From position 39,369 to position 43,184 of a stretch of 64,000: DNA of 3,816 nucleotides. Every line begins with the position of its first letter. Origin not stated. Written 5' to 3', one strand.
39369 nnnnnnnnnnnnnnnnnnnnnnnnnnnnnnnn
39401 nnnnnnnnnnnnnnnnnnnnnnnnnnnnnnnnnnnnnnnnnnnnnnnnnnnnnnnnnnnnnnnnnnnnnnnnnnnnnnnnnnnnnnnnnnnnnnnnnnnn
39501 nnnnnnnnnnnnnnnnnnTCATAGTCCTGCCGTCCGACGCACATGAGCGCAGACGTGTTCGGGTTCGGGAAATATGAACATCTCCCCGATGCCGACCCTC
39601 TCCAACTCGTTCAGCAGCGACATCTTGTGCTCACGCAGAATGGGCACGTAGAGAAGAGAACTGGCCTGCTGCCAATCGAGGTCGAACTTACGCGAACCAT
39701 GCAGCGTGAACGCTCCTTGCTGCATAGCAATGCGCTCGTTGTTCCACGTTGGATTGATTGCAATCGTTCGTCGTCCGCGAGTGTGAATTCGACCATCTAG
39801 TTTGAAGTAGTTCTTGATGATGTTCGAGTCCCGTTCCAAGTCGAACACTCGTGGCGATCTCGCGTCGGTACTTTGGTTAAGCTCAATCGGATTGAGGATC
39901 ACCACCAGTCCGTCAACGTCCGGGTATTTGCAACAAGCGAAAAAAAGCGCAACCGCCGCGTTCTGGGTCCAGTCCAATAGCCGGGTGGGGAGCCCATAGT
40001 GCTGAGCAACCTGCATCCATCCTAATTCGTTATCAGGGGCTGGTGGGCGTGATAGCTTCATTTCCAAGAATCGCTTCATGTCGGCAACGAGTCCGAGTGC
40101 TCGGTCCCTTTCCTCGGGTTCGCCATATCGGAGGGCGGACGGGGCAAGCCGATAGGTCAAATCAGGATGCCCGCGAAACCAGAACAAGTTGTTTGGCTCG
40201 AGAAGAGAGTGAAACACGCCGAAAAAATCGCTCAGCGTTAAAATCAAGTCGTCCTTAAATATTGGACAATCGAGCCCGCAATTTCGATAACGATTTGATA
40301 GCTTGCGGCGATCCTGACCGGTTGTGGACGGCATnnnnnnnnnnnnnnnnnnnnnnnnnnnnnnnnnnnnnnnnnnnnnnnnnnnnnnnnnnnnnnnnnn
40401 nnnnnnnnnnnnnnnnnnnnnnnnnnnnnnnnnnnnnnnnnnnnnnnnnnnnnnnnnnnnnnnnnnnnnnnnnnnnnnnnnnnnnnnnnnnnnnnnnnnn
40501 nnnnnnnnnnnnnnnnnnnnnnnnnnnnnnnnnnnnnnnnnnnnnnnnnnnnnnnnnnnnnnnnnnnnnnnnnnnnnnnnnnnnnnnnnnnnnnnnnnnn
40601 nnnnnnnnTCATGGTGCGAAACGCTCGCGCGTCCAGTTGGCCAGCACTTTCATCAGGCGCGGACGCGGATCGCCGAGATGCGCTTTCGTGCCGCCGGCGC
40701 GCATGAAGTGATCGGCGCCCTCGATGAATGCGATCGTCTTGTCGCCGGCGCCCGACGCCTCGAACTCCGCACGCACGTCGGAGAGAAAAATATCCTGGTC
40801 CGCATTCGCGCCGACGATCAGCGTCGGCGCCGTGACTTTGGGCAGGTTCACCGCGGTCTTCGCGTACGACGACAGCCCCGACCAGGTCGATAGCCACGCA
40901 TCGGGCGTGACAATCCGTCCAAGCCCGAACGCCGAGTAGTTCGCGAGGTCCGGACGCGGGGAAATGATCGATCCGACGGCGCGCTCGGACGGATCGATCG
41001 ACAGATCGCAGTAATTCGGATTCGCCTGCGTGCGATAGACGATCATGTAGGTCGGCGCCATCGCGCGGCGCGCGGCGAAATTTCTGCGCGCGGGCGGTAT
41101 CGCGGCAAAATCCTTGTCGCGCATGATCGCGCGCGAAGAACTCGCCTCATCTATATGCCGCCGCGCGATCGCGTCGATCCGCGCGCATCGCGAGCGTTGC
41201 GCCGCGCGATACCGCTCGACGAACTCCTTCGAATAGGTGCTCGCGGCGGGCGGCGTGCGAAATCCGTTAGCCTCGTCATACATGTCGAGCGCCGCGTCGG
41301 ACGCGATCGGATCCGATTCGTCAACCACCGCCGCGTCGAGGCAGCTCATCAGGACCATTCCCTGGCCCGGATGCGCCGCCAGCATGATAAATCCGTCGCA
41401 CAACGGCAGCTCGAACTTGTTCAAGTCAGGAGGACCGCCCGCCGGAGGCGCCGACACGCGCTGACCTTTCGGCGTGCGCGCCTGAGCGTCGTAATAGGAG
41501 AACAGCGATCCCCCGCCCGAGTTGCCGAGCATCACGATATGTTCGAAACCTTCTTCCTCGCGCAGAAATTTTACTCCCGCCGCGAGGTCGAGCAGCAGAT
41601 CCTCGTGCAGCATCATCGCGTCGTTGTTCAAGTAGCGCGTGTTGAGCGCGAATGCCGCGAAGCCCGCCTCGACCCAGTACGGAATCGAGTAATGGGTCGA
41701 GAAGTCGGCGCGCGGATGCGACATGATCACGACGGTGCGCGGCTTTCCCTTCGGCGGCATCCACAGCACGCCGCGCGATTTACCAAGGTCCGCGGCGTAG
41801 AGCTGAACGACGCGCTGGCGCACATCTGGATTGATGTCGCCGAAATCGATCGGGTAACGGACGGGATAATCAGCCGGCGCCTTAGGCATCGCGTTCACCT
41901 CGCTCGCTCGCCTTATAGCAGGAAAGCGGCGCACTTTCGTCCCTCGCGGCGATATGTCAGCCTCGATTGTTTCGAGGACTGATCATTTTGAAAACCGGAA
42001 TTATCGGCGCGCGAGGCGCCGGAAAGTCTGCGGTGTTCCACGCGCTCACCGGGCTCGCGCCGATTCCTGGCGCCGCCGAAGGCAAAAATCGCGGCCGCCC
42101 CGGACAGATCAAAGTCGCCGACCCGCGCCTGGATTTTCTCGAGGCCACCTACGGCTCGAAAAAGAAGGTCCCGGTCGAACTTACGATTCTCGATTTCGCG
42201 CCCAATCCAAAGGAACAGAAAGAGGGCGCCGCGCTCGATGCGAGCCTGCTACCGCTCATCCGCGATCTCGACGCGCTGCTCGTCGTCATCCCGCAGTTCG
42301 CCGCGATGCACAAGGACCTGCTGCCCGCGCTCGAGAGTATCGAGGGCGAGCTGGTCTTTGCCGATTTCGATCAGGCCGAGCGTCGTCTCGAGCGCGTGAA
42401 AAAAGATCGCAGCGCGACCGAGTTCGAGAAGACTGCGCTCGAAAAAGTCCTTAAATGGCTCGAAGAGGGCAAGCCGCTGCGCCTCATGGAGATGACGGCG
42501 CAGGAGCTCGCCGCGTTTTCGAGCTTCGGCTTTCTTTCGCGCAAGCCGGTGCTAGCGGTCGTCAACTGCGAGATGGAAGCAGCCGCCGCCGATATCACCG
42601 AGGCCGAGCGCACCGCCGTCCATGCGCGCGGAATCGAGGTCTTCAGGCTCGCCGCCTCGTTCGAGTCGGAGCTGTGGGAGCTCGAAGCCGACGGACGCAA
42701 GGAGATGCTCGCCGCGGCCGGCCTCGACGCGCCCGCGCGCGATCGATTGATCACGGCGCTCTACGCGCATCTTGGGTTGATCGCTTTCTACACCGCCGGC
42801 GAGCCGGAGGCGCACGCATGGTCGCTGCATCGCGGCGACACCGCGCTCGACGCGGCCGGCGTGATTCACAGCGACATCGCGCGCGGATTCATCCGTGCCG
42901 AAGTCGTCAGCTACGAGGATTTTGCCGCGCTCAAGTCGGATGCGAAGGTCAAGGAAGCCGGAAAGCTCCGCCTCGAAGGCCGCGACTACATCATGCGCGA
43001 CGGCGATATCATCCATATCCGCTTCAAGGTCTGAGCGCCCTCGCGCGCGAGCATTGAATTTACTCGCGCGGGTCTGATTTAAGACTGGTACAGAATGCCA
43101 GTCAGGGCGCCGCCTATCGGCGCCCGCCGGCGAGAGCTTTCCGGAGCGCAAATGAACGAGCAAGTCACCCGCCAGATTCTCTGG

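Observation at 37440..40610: Low-GC three-gene island (PD-(D/E)XK-like protein, unrecognised 393-aa protein, FRG-domain protein): candidate uncharacterised defence or conflict module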

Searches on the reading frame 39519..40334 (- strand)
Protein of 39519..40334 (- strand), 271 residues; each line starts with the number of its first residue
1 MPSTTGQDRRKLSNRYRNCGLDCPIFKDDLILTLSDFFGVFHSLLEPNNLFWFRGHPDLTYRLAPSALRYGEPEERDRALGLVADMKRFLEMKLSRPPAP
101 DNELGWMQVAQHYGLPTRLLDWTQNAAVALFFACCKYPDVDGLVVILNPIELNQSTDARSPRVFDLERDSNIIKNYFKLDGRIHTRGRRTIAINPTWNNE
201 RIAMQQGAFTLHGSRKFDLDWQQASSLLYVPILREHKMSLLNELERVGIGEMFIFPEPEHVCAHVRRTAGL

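Call 3: search_protein_families(library=pfam, proteins=[window:39519-40334:-], max_evalue=1)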
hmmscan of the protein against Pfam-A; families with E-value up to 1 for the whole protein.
window:39519-40334:- (271 aa): 1 family
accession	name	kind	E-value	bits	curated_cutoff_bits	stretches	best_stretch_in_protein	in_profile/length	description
PF08867.16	FRG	-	9.2e-21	75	25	1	51-138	3-90/94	FRG domain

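Call 4: search_protein_families(library=padloc, proteins=[window:39519-40334:-], max_evalue=1)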
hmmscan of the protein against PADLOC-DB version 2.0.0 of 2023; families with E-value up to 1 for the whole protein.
window:39519-40334:- (271 aa): 14 families
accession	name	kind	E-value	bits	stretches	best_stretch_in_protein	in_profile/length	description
PDLC04938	PDC-S15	-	1.2e-45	154.1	1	28-268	42-269/276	-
PDLC04936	PDC-S15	-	1.5e-33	114.4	2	32-149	25-141/300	-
PDLC04933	PDC-S15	-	2.2e-30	104.2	2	34-148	12-124/286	-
PDLC04937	PDC-S15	-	6.1e-24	83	1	36-266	22-245/254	-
PDLC04927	PDC-S15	-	1.5e-22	78.1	2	102-140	84-122/422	-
PDLC04926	PDC-S15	-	9.2e-21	72.2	2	48-148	31-132/300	-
PDLC04930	PDC-S15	-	5e-19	66.6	2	53-138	29-116/380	-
PDLC04939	PDC-S15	-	2.2e-11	41.3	2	51-136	32-111/487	-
PDLC04931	PDC-S15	-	8.1e-11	40.2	1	45-257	59-260/282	-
PDLC04932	PDC-S15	-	3.2e-10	37.9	1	90-134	95-139/324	-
PDLC04929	PDC-S15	-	3.5e-10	38.2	1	99-136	87-124/308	-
PDLC04940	PDC-S15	-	4.7e-09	34.2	1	108-183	127-173/280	-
PDLC04934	PDC-S15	-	1.6e-08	32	1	106-139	121-153/416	-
PDLC04935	PDC-S15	-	0.0064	13.4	1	108-135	197-224/535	-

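Call 5: search_protein_families(library=ncbifam, proteins=[window:39519-40334:-], max_evalue=1)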
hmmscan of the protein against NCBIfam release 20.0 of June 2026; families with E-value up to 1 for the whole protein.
window:39519-40334:- (271 aa): 0 families

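Call 22: search_solved_structures(query=window:39519-40334:-, max_evalue=1)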
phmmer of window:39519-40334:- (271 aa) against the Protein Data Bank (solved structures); distinct sequences matched with E-value up to 1: 0.

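Call 84: search_dna_similar(query=window:39519-40334:-, collection=plasmids, mode=protein, max_evalue=0.001, max_rows=25)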
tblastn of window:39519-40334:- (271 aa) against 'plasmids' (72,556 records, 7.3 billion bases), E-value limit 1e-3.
Records with a match: 415; places in all: 424; records where one place covers at least 80% of the query: 114.
Best place of each record, by identity: <60% 415.
By first word of the organism name: Enterobacter 90; Klebsiella 87; Citrobacter 41; Lactiplantibacillus 34; Escherichia 24; Ralstonia 20; Burkholderia 13; Salmonella 11; Raoultella 10; Vibrio 9; and 39 more.
By predicted mobility (MOB-suite, as given by PLSDB): conjugative 267; mobilizable 79; non-mobilizable 69.
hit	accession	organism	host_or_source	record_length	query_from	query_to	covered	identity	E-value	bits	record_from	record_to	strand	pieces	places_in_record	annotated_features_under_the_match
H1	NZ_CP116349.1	Enterobacter ludwigii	strawberry,pure cluture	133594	30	267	88%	29.2%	2e-15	83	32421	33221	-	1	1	FRG domain-containing protein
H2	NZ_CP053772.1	Klebsiella pneumoniae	Homo sapiens,blood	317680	33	271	88%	28.5%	5e-23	105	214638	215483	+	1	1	FRG domain-containing protein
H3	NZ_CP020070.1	Klebsiella pneumoniae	-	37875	33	271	88%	28.5%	5e-23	105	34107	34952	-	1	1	FRG domain-containing protein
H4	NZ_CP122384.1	Klebsiella pneumoniae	Homo sapiens,clinical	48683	33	271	88%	28.5%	5e-23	105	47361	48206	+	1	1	FRG domain-containing protein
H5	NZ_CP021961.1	Klebsiella pneumoniae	-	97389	33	271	88%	28.5%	5e-23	105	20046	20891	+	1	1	FRG domain-containing protein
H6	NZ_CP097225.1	Klebsiella pneumoniae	Homo sapiens,respiratory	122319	33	271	88%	28.5%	5e-23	105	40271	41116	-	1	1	FRG domain-containing protein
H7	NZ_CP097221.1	Klebsiella pneumoniae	Homo sapiens,urine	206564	33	271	88%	28.5%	5e-23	105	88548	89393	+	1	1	FRG domain-containing protein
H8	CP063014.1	Klebsiella pneumoniae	Homo sapiens,urine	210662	33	271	88%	28.5%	5e-23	105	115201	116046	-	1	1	FRG domain-containing protein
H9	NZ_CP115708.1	Klebsiella pneumoniae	-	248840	33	271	88%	28.5%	5e-23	105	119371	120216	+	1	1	FRG domain-containing protein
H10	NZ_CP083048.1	Klebsiella pneumoniae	Homo sapiens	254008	33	271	88%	28.5%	5e-23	105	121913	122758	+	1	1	FRG domain-containing protein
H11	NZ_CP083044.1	Klebsiella pneumoniae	Homo sapiens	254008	33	271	88%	28.5%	5e-23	105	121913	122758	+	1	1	FRG domain-containing protein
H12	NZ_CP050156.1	Klebsiella pneumoniae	Homo sapiens,central_venous_catheter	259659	33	271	88%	28.5%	5e-23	105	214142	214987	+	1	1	FRG domain-containing protein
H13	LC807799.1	Klebsiella pneumoniae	-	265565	33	271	88%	28.5%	5e-23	105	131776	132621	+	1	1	none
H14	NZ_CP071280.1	Klebsiella pneumoniae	Homo sapiens,blood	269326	33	271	88%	28.5%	5e-23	105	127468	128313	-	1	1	FRG domain-containing protein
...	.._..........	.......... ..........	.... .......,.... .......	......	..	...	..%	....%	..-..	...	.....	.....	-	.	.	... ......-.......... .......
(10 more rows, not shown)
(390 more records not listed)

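Call 85: search_dna_similar(query=window:39519-40334:-, collection=phages, mode=protein, max_evalue=0.001, max_rows=15)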
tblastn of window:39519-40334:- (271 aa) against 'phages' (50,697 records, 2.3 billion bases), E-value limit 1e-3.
Records with a match: 12; places in all: 12; records where one place covers at least 80% of the query: 2.
Best place of each record, by identity: <60% 12.
By first word of the organism name: Bacteriophage 4; Escherichia 3; Peduovirus 2; Lactococcus 2; Salmonella 1.
By host as written in the record: - 8; Homo sapiens 1; Escherichia coli str. K-12 substr. MG1655 1; Escherichia coli ECOR13 1; Lactococcus lactis 1.
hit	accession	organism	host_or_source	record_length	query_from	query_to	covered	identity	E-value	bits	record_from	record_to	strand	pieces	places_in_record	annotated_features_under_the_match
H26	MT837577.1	Bacteriophage sp.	human fecal samples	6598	51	271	82%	29.6%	2e-22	102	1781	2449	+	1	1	record has no annotation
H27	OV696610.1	Escherichia phage Tritos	-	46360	52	267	80%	30.2%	8e-16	83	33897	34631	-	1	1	hypothetical protein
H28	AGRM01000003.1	Salmonella enterica subsp. houtenae str. ATCC BAA-1581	Homo sapiens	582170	38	265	84%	27.7%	3e-15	81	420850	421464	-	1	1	hypothetical protein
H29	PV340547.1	Escherichia phage PhiR11_1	Escherichia coli str. K-12 substr. ...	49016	52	267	80%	27.2%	4e-14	78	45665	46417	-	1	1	hypothetical protein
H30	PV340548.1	Escherichia phage PhiR11_1_star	Escherichia coli ECOR13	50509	52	267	80%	27.2%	4e-14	78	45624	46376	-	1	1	hypothetical protein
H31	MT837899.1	Bacteriophage sp.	human fecal samples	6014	51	261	65%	33.0%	2e-15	106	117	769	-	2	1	record has no annotation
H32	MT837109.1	Bacteriophage sp.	human fecal samples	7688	53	260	77%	28.0%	1e-8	61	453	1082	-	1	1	record has no annotation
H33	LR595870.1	Peduovirus P22H1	-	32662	40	214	65%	30.0%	5e-11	68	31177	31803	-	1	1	hypothetical protein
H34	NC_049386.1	Peduovirus P22H1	-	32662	40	214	65%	30.0%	5e-11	68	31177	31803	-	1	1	hypothetical protein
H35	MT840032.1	Bacteriophage sp.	human fecal samples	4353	111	266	58%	26.3%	8e-7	56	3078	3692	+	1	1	record has no annotation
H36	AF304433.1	Lactococcus phage TP901-1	-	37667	55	154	37%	33.0%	2e-8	61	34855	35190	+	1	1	ORF54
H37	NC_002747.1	Lactococcus phage TP901-1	Lactococcus lactis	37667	55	154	37%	33.0%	2e-8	61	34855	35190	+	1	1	ORF54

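Call 86: get_annotated_region(hit=H33, flank=4000)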
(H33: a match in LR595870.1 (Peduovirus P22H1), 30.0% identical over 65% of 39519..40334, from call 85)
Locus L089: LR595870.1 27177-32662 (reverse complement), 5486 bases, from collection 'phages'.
description: Escherichia virus P2_2H1 genome assembly, chromosome: 1.
organism: Peduovirus P22H1 (NCBI taxid 2844217)
taxonomy: Viruses; Duplodnaviria; Heunggongvirae; Uroviricota; Caudoviricetes; Peduoviridae; Peduovirus
host: -; source: -; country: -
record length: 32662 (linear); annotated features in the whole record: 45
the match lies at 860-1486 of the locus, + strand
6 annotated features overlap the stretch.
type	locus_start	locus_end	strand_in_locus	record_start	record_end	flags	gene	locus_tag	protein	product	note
CDS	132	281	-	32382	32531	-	-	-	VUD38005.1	hypothetical protein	-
CDS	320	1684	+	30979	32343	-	-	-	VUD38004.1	hypothetical protein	-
CDS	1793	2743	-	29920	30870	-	-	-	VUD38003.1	hypothetical protein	-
CDS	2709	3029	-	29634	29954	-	-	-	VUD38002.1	hypothetical protein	-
CDS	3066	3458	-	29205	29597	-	-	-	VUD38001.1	hypothetical protein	-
CDS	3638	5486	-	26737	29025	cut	-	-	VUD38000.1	Phage replication protein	-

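Call 87: get_annotated_region(hit=H2, flank=4000)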
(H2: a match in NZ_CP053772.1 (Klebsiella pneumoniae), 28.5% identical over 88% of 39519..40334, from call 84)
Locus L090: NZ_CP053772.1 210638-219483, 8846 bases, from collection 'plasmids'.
description: Klebsiella pneumoniae strain BP3636 plasmid pvirulence_VBP3636, complete sequence
organism: Klebsiella pneumoniae (NCBI taxid 573)
taxonomy: Bacteria; Pseudomonadota; Gammaproteobacteria; Enterobacterales; Enterobacteriaceae; Klebsiella; Klebsiella pneumoniae
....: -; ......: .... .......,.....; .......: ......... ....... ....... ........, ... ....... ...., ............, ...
typing (MOB-suite, as given by PLSDB): conjugative; replicon IncFIB,IncHI1B; relaxase MOBH; mating-pair formation MPF_F
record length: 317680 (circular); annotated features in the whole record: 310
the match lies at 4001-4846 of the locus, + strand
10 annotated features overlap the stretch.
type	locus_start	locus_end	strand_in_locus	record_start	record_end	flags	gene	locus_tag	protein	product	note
CDS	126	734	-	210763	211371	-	-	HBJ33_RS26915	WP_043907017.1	hypothetical protein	-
CDS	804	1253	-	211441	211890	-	-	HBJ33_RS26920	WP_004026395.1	hypothetical protein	-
CDS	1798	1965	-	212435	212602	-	-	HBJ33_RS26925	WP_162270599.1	hypothetical protein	-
CDS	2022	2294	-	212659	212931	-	-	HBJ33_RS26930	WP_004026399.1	hypothetical protein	-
CDS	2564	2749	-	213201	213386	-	-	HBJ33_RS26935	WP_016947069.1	hypothetical protein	-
CDS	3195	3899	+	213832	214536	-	-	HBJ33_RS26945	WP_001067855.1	IS6-like element IS26 family transposase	GO:0006313 - DNA transposition [Evidence IEA]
CDS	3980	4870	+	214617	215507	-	-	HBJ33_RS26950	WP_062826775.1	FRG domain-containing protein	-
CDS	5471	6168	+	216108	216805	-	-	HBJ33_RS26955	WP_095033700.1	IS1-like element IS1B family transposase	GO:0006313 - DNA transposition [Evidence IEA]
CDS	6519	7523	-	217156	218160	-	-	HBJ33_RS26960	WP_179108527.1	IS110-like element IS4321 family transposase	GO:0006313 - DNA transposition [Evidence IEA]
CDS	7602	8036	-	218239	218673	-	merR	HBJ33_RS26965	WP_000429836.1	Hg(II)-responsive transcriptional regulator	-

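Call 95: search_protein_families(library=phrogs, proteins=[window:39519-40334:-], max_evalue=0.01)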
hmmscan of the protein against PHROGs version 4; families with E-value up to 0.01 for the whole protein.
window:39519-40334:- (271 aa): 2 families
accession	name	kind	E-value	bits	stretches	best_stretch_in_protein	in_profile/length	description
phrog_4962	-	unknown function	4.3e-33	115.8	1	100-270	287-455/467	-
phrog_24967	-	unknown function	2.9e-10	40.8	1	20-139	14-130/385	-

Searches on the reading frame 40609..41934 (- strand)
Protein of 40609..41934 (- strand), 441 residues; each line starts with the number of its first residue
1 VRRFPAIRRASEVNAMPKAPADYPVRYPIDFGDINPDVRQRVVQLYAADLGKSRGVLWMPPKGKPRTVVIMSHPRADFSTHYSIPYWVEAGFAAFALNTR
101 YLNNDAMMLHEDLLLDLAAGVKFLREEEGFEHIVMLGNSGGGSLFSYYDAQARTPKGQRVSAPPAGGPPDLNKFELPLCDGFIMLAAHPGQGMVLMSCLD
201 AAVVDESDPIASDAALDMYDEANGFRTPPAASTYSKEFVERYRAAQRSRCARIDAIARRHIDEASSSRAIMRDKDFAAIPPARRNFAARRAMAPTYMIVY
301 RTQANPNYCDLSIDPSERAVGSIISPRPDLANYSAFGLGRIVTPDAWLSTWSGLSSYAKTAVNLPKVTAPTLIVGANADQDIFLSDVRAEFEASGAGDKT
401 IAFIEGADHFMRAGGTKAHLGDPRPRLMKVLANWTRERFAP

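Call 94: search_protein_families(library=pfam, proteins=[window:40609-41934:-], max_evalue=0.0001)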
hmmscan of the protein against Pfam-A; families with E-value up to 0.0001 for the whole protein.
window:40609-41934:- (441 aa): 1 family
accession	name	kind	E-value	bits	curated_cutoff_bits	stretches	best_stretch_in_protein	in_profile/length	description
PF12146.15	Hydrolase_4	-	1.7e-05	24.7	27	0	66-169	4-115/239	Serine aminopeptidase, S33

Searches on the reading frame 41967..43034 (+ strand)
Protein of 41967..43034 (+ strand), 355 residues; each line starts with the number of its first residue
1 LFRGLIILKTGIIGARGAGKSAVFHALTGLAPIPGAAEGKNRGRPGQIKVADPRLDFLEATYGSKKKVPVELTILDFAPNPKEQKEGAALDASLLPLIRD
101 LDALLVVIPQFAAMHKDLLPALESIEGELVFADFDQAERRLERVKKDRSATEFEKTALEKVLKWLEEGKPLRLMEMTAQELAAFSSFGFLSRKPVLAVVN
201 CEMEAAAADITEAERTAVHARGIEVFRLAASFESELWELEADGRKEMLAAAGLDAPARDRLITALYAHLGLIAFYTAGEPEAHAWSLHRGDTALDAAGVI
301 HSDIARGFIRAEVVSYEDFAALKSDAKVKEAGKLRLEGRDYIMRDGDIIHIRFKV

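Call 94: search_protein_families(library=pfam, proteins=[window:41967-43034:+], max_evalue=0.0001)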
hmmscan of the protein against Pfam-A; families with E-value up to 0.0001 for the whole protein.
window:41967-43034:+ (355 aa): 2 families
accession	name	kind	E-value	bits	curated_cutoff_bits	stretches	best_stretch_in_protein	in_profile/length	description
PF06071.19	YchF-GTPase_C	-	2.8e-34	117.5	27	1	271-353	1-83/84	Protein of unknown function (DUF933)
PF02824.27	TGS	-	3.2e-05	24.3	22.2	0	282-351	8-58/60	TGS domain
